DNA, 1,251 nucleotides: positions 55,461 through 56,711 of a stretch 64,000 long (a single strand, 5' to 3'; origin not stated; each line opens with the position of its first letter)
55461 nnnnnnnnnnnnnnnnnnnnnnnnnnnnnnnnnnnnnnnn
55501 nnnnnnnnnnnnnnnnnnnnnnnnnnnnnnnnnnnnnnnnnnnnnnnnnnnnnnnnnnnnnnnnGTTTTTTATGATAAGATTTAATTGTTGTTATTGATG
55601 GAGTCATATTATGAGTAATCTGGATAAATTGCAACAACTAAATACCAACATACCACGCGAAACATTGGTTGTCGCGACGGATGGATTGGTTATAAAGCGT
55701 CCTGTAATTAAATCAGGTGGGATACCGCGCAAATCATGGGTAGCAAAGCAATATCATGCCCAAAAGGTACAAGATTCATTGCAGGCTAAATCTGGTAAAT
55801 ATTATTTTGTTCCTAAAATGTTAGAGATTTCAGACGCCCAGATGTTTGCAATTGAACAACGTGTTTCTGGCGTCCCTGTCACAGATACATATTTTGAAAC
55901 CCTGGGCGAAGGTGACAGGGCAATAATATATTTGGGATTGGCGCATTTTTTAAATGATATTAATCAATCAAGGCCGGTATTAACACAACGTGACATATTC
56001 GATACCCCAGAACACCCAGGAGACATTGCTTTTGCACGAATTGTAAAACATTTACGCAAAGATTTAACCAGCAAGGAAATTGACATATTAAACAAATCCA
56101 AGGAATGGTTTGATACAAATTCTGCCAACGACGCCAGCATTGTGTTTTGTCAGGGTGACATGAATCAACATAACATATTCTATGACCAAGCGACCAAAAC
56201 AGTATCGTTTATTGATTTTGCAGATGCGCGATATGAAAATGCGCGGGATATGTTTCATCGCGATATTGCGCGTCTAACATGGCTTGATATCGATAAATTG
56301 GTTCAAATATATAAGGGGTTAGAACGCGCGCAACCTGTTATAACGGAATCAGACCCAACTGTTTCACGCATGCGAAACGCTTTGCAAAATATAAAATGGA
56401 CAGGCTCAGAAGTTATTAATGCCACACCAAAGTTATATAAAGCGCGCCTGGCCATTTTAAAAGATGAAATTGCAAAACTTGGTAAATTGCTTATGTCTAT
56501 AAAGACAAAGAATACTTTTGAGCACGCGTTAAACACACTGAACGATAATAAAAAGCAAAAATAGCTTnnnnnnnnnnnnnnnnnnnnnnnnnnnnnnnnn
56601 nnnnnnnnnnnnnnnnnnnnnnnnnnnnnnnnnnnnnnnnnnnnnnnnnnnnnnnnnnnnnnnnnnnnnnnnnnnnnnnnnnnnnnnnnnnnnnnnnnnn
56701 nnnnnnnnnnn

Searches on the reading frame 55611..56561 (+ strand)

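Call 68: search_protein_families(library=pfam, proteins=[window:55611-56561:+], max_evalue=0.001)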
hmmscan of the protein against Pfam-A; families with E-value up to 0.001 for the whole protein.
window:55611-56561:+ (317 aa): 2 families
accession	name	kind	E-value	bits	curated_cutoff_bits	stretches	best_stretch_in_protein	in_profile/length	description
PF01633.27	Choline_kinase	-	2.5e-06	27.5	29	1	159-208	147-193/300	Choline/ethanolamine kinase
PF01636.29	APH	-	0.00017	21.8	23.2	1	83-209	76-200/239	Phosphotransferase enzyme family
